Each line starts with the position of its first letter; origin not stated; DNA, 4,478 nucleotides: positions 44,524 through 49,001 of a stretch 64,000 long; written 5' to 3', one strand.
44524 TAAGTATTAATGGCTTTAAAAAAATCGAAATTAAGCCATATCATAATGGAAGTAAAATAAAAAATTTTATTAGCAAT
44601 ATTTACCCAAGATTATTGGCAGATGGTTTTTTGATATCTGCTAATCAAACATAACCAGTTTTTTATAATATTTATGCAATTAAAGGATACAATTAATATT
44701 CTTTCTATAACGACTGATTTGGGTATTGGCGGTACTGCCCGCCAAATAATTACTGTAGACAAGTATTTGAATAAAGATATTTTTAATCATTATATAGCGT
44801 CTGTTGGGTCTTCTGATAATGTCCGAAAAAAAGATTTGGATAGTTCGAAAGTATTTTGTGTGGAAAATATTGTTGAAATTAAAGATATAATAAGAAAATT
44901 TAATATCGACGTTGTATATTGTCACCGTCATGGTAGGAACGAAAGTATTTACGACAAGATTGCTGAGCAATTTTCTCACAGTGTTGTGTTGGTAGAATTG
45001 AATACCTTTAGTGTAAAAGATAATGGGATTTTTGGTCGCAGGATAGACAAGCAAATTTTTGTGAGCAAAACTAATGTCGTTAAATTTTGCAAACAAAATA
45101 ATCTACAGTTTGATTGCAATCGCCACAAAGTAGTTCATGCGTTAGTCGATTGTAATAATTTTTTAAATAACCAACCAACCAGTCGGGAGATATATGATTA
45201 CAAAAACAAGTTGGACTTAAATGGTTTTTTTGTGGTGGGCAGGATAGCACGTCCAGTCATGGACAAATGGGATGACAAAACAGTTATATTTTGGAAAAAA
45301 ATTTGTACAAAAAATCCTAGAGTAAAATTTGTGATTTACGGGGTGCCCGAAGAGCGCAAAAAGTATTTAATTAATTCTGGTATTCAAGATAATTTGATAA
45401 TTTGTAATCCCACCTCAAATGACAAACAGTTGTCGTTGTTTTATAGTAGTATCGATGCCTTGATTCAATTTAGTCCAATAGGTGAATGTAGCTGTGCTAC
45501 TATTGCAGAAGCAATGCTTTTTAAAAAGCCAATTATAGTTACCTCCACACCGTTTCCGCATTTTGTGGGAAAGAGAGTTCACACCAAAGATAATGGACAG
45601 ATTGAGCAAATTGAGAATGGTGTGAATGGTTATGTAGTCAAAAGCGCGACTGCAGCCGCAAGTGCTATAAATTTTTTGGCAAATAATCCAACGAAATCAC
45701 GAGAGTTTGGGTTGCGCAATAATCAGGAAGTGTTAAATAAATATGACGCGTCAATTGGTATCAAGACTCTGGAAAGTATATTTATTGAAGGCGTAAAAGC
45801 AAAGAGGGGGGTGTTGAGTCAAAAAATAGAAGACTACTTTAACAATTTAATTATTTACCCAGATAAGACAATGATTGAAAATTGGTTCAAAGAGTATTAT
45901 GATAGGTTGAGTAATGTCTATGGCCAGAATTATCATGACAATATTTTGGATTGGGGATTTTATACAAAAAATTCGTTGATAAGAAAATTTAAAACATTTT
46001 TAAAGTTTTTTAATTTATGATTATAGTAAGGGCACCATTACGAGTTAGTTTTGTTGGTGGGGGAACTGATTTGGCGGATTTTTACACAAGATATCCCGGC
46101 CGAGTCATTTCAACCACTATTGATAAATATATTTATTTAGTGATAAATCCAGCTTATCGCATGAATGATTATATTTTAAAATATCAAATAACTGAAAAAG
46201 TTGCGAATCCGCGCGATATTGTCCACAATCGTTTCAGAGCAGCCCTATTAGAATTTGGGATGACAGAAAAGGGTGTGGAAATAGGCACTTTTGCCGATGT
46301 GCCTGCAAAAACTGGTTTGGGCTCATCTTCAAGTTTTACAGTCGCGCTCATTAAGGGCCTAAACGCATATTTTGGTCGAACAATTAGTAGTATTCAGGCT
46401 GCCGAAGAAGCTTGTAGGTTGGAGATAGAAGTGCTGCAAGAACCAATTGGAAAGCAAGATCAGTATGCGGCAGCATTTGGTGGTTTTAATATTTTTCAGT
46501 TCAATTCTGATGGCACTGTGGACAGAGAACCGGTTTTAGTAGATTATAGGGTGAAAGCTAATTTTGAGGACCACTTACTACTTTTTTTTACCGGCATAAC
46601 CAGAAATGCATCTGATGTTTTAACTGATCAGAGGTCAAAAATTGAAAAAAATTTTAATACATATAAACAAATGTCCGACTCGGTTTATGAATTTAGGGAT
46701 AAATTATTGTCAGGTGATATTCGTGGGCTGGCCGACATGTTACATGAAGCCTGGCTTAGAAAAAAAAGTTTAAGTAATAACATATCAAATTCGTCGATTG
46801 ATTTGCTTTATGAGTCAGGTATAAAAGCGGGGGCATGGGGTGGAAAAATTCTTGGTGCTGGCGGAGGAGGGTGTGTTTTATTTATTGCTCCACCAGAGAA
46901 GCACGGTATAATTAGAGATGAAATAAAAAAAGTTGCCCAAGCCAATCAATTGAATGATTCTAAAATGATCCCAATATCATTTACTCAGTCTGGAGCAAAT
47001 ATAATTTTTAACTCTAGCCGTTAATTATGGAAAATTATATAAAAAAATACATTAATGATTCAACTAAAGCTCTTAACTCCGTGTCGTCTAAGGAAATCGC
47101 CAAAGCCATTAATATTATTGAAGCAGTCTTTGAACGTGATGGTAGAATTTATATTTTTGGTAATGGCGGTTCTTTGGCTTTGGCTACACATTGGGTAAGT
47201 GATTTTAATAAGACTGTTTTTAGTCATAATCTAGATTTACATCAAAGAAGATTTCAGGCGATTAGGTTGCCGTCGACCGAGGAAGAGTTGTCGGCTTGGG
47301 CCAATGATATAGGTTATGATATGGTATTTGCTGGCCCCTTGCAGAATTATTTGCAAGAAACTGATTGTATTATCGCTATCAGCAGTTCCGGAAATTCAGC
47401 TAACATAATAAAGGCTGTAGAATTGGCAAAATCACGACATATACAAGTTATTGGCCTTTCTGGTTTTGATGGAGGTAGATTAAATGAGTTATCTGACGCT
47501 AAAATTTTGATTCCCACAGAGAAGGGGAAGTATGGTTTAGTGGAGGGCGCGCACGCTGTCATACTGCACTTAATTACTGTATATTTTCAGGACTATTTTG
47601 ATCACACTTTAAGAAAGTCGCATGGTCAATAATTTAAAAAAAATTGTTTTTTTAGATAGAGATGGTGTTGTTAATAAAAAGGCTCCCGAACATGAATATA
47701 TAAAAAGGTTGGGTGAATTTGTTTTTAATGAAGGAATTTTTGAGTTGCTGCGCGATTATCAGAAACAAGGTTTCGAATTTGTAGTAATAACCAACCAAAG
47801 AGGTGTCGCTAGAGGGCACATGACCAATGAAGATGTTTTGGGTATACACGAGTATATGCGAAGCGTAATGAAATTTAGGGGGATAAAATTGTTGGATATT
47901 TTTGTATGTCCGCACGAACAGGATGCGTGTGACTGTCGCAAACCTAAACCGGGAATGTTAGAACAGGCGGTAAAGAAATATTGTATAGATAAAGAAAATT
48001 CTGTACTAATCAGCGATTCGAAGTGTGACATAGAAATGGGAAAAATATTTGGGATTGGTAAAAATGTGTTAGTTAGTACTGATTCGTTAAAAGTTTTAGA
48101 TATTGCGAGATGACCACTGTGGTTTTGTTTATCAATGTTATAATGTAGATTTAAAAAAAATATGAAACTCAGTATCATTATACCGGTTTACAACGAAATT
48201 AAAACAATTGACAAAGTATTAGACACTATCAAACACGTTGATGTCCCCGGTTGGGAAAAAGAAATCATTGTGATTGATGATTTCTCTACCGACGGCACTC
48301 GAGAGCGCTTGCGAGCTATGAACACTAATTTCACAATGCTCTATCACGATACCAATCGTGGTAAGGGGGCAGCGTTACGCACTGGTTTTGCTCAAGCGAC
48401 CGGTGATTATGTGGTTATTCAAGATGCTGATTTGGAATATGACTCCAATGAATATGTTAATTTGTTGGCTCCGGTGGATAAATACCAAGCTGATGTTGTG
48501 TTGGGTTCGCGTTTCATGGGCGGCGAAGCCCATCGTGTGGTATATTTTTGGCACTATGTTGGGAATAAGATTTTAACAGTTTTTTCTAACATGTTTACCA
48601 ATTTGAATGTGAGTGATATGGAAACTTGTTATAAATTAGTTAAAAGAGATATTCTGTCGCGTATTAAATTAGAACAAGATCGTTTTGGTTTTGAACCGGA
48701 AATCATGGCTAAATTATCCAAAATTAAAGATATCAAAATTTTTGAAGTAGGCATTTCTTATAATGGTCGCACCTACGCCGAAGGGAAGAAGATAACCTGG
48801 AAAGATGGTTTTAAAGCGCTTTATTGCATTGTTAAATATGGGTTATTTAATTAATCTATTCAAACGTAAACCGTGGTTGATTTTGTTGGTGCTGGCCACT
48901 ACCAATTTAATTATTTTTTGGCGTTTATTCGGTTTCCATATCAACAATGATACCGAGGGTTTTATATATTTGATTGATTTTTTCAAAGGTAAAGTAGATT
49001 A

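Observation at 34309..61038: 27-kb co-directional glycosylation island with three GT2(DPM1/GtrB-like) + GT-C(PMT/ArnT-like) pairs: candidate lipid-carrier-mediated extracytoplasmic (protein O-) glycosylation system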

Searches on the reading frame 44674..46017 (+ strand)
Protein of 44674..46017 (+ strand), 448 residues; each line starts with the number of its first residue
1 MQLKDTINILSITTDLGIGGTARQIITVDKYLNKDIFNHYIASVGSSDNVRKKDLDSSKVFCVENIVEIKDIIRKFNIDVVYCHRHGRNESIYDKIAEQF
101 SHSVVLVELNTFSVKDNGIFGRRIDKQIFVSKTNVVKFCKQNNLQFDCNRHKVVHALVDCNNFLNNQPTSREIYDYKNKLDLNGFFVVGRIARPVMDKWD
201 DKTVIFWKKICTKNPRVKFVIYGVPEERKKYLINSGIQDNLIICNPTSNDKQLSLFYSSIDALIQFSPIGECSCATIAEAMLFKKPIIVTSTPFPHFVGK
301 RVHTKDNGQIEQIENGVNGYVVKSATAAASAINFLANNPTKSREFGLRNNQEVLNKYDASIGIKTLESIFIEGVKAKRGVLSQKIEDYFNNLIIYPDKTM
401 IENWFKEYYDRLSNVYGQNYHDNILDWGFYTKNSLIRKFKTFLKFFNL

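Call 4: search_protein_families(library=pfam, proteins=[window:44674-46017:+], max_evalue=0.01)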
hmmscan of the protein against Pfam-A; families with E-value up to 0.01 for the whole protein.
window:44674-46017:+ (448 aa): 2 families
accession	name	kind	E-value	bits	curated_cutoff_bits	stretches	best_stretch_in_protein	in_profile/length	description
PF00534.26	Glycos_transf_1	-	7.3e-11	42.3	26.4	1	207-295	37-127/172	Glycosyl transferases group 1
PF13692.12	Glyco_trans_1_4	-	1.9e-08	35.1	27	1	187-337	6-141/142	Glycosyl transferases group 1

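Call 80: search_protein_families(library=ncbifam, proteins=[window:44674-46017:+], max_evalue=0.000001)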
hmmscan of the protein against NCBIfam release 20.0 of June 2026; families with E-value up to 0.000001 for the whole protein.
window:44674-46017:+ (448 aa): 0 families

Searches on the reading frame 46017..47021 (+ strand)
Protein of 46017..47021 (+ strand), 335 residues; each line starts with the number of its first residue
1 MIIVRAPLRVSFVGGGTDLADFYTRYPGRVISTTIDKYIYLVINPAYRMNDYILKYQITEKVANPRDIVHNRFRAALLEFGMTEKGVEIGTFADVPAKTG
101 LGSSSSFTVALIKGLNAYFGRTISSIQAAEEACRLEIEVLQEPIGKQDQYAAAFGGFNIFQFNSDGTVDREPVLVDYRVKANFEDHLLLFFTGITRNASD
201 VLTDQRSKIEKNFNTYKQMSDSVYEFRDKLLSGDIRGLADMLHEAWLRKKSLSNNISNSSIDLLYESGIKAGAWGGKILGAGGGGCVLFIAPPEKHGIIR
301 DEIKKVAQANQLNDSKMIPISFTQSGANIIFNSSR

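Call 4: search_protein_families(library=pfam, proteins=[window:46017-47021:+], max_evalue=0.01)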
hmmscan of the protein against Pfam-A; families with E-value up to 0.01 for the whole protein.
window:46017-47021:+ (335 aa): 2 families
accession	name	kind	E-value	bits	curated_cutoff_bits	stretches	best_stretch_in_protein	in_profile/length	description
PF00288.32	GHMP_kinases_N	-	6.6e-16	58.8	22.3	1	79-156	13-87/87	GHMP kinases N terminal domain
PF08544.19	GHMP_kinases_C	-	2.5e-09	37.9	21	1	228-304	3-80/85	GHMP kinases C terminal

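Call 47: search_protein_families(library=ncbifam, proteins=[window:46017-47021:+], max_evalue=1e-10)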
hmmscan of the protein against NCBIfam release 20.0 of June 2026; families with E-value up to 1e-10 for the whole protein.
window:46017-47021:+ (335 aa): 6 families
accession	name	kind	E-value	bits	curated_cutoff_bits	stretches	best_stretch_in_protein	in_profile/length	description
NF049969.1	GlMnHpPKinHddA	equivalog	6.8e-50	170.4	600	1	3-308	4-322/338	D-glycero-D-manno-heptose 7-phosphate kinase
NF009948.0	PRK13412.1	equivalog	1.5e-22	79.2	721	1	85-326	725-968/974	bifunctional fucokinase/fucose-1-phosphate guanylyltransferase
TIGR00549.1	mevalon_kin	equivalog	2.8e-20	73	163.05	1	75-289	68-275/276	mevalonate kinase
NF003006.0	PRK03817.1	equivalog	3.9e-19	68.8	443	1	1-213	1-209/352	galactokinase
NF003036.0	PRK03926.1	equivalog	3e-16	59.4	403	1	83-305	72-281/302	mevalonate kinase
NF001816.0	PRK00555.1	equivalog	8.2e-14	51.3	509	0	223-312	257-345/363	galactokinase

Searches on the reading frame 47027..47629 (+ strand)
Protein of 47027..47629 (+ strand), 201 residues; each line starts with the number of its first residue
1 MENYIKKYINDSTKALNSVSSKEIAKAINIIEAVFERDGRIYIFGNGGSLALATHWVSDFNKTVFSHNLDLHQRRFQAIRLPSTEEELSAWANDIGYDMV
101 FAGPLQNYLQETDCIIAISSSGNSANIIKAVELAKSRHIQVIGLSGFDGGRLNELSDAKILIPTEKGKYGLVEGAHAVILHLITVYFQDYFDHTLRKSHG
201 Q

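Call 4: search_protein_families(library=pfam, proteins=[window:47027-47629:+], max_evalue=0.01)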
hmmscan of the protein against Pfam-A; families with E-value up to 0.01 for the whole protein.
window:47027-47629:+ (201 aa): 2 families
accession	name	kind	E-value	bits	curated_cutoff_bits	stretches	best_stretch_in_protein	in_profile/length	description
PF13580.11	SIS_2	-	6.7e-18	65.5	27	1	8-146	5-138/138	SIS domain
PF01380.27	SIS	-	7.1e-11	42.5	25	1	108-172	50-112/131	SIS domain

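Call 47: search_protein_families(library=ncbifam, proteins=[window:47027-47629:+], max_evalue=1e-10)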
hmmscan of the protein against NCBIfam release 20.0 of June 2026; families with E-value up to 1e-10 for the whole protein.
window:47027-47629:+ (201 aa): 5 families
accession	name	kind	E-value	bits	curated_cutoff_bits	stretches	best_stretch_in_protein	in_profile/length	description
NF010546.0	PRK13936.1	equivalog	3.7e-28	98.6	276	1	8-184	14-185/197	phosphoheptose isomerase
TIGR00441.1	gmhA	equivalog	7.7e-28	97.5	209.45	1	30-183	3-149/154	D-sedoheptulose 7-phosphate isomerase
NF001628.0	PRK00414.1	equivalog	4.7e-25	88.3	265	1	20-184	26-183/192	D-sedoheptulose 7-phosphate isomerase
NF010547.0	PRK13938.1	equivalog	7.1e-21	74.7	320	1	8-186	14-186/196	D-sedoheptulose 7-phosphate isomerase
NF008138.0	PRK10886.1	equivalog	1.5e-16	60.7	352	1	24-167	27-168/196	DnaA initiator-associating protein DiaA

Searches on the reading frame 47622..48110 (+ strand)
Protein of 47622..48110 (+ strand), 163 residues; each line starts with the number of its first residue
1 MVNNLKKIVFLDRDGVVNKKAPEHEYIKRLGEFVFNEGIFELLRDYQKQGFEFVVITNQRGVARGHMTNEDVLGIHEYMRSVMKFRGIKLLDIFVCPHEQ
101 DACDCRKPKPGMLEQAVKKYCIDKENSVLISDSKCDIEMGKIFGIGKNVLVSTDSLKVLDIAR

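Call 4: search_protein_families(library=pfam, proteins=[window:47622-48110:+], max_evalue=0.01)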
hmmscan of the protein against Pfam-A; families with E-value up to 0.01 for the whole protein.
window:47622-48110:+ (163 aa): 7 families
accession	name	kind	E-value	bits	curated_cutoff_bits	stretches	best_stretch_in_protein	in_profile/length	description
PF13242.12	Hydrolase_like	-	4.9e-09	36.4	22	1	105-155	2-52/75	HAD-hyrolase-like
PF08645.17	PNK3P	-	5.9e-09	36.3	22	1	7-130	1-123/161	Polynucleotide kinase 3 phosphatase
PF13419.12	HAD_2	-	2.5e-08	34.7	23.8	1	33-145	78-173/178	Haloacid dehalogenase-like hydrolase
PF00702.32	Hydrolase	-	6.2e-07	30.4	26.4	1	19-144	83-191/191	haloacid dehalogenase-like hydrolase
PF12710.13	HAD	-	8.5e-05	23.5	27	1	24-140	67-188/189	haloacid dehalogenase-like hydrolase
PF18143.6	HAD_SAK_2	-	0.005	17.6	27.5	1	8-63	1-57/139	HAD domain in Swiss Army Knife RNA repair proteins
PF08235.19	LNS2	-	0.0081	16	32.3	0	4-72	45-112/226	LNS2 (Lipin/Ned1/Smp2)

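Call 47: search_protein_families(library=ncbifam, proteins=[window:47622-48110:+], max_evalue=1e-10)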
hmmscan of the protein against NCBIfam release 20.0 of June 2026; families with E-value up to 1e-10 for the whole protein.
window:47622-48110:+ (163 aa): 8 families
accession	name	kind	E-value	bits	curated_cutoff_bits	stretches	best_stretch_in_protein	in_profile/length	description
NF006506.0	PRK08942.1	equivalog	1.8e-42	144.9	178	1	6-154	3-150/182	D-glycero-beta-D-manno-heptose 1,7-bisphosphate 7-phosphatase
TIGR00213.1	GmhB_yaeD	subfamily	4.7e-37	127.3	149.6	1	7-157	2-156/176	D-glycero-beta-D-manno-heptose 1,7-bisphosphate 7-phosphatase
NF050049.1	HBPPhtaseGmhB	domain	1.8e-35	122.3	250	1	6-154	3-147/171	D-glycero-alpha-D-manno-heptose-1,7-bisphosphate 7-phosphatase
TIGR01656.1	Histidinol-ppas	subfamily_domain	3.1e-35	121.3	84.15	1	8-151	2-146/149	histidinol-phosphate phosphatase domain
NF003937.0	PRK05446.1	equivalog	5.9e-29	101.2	443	1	6-146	3-144/355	bifunctional histidinol-phosphatase/imidazoleglycerol-phosphate dehydratase HisB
TIGR01261.1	hisB_Nterm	equivalog_domain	3.7e-28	98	140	1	6-145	1-141/161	histidinol-phosphatase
TIGR01662.1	HAD-SF-IIIA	subfamily_domain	2.3e-27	95.8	44.6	1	7-146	1-134/141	HAD-IIIA family hydrolase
NF005264.0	PRK06769.1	equivalog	1.4e-19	70.6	217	1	7-154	5-139/175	HAD-IIIA family hydrolase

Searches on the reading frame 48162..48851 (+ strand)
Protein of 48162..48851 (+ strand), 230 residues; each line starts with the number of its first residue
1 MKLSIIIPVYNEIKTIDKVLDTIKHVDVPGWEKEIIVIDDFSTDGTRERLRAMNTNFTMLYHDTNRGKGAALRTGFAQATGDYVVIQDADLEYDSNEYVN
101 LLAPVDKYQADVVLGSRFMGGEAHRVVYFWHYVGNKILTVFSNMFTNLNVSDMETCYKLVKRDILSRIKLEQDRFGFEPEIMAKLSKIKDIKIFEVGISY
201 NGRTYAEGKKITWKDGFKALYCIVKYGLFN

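Call 4: search_protein_families(library=pfam, proteins=[window:48162-48851:+], max_evalue=0.01)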
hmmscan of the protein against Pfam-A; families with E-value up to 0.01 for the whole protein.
window:48162-48851:+ (230 aa): 4 families
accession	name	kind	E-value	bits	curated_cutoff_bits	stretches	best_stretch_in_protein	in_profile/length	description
PF00535.33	Glycos_transf_2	-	6.8e-33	114.4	23.3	1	4-167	1-166/168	Glycosyl transferase family 2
PF10111.15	Glyco_tranf_2_2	-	1.4e-06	28.4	27.3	1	4-96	1-97/276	Glycosyltransferase like family 2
PF13641.12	Glyco_tranf_2_3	-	1.9e-05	25.2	27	1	3-97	3-103/230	Glycosyltransferase like family 2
PF13704.12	Glyco_tranf_2_4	-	0.00022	22.1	27.5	1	32-90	19-81/98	Glycosyl transferase family 2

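Call 7: search_protein_families(library=ncbifam, proteins=[window:48162-48851:+], max_evalue=0.01)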
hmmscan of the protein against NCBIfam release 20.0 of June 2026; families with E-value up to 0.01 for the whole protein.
window:48162-48851:+ (230 aa): 25 families
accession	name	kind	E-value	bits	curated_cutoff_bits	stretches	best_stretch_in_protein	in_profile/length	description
TIGR04182.1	glyco_TIGR04182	equivalog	1.5e-31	109.9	325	1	3-227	2-218/293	S-layer glycoprotein N-glycosyltransferase AglJ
NF041875.1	EPS_EpsD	equivalog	3.7e-16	59.4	370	1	3-135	1-134/325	exopolysaccharide biosynthesis glycosyltransferase EpsD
TIGR03937.1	PgaC_IcaA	equivalog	4.8e-16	58.7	422.3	1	2-98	46-143/407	poly-beta-1,6-N-acetyl-D-glucosamine synthase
NF058614.1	PPMAGASynPpgS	equivalog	8.9e-16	58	370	1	5-187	4-184/226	polyprenyl-phospho-N-acetylgalactosaminyl synthase PpgS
NF047588.1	GlcsyltransPgfSStrep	equivalog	2e-15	56.8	500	1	1-169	1-168/308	glycosyltransferase PgfS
NF007482.0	PRK10073.1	equivalog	2e-15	56.6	423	1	2-113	7-118/334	glycosyltransferase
TIGR04283.1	glyco_like_mftF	equivalog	1.8e-14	53.8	182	1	3-97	1-89/221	TIGR04283 family arsenosugar biosynthesis glycosyltransferase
NF010496.0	PRK13915.1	equivalog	4.7e-14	52.2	262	1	2-103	32-140/307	glucosyl-3-phosphoglycerate synthase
NF041391.1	DPhHxTase_Halo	equivalog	1.6e-13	50.1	375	1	9-204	3-187/213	dolichyl-phosphate hexose transferase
NF007986.1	PRK10714.1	equivalog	2e-13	50.1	529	1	2-209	7-209/316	undecaprenyl-phosphate 4-deoxy-4-formamido-L-arabinose transferase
NF047683.1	TeichurnBiosyTuaG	equivalog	7.9e-13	48.6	400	1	3-96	8-102/252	teichuronic acid biosynthesis protein TuaG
TIGR03965.1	mycofact_glyco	equivalog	1.6e-12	47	280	1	3-105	76-179/467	mycofactocin biosynthesis glycosyltransferase MftF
TIGR03111.1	glyc2_xrt_Gpos1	hypoth_equivalog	7.4e-12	44.8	363.95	1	3-102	51-153/439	TIGR03111 family XrtG-associated glycosyltransferase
NF041865.1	EpsU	equivalog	8.3e-10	38.2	700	1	2-96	40-138/394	exopolysaccharide biosynthesis GT2 family glycosyltransferase EpsU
NF053739.1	GlytfEpsEBac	equivalog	4.8e-08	32.3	450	1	2-109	2-111/265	glycosyltransferase EpsE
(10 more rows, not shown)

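Call 9: search_solved_structures(query=window:48162-48851:+, max_evalue=0.001)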
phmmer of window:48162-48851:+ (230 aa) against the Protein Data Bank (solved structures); distinct sequences matched with E-value up to 0.001: 29.
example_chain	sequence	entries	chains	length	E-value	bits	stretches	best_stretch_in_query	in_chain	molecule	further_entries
5mlz_A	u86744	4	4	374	3.6e-18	69.1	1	1-211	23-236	Dolichol monophosphate mannose synthase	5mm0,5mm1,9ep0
6yv7_B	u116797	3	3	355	5.4e-13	52.2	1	3-115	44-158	Glycosyl transferase, family 2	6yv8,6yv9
6yv7_A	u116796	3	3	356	5.5e-13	52.2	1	3-115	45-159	Glycosyl transferase, family 2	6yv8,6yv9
9hwj_A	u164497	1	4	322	7.5e-12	48.4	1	2-113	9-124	Undecaprenyl-phosphate 4-deoxy-4-formamido-L-arabinose transferase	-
5tze_C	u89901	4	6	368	1.9e-11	47.1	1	1-115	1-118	Glycosyl transferase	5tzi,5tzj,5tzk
5tz8_A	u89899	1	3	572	2.9e-11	46.5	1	1-115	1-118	Glycosyl transferase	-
6p61_A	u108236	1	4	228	4.7e-11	45.8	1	3-108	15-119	Glycosyltransferase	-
9bhc_C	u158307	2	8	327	3.7e-10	42.9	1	2-115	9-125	Undecaprenyl-phosphate 4-deoxy-4-formamido-L-arabinose transferase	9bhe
8vxh_A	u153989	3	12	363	4.4e-10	42.6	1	2-115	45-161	Undecaprenyl-phosphate 4-deoxy-4-formamido-L-arabinose transferase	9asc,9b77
3bcv_A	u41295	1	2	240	9.8e-10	41.5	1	2-114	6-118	Putative glycosyltransferase protein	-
5hea_A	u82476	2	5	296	1.1e-07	34.9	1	3-91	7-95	Putative glycosyltransferase (GalT1)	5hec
5eke_A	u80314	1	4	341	5.2e-07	32.6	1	2-204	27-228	Uncharacterized glycosyltransferase sll0501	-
5ekp_C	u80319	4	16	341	5.6e-07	32.5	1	2-204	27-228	Uncharacterized glycosyltransferase sll0501 | Glycosyltransferase sll0501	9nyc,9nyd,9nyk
9nye_A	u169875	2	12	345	5.9e-07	32.4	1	2-204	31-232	Glycosyltransferase sll0501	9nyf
4y6n_A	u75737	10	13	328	1.1e-06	31.5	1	3-92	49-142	Glucosyl-3-phosphoglycerate synthase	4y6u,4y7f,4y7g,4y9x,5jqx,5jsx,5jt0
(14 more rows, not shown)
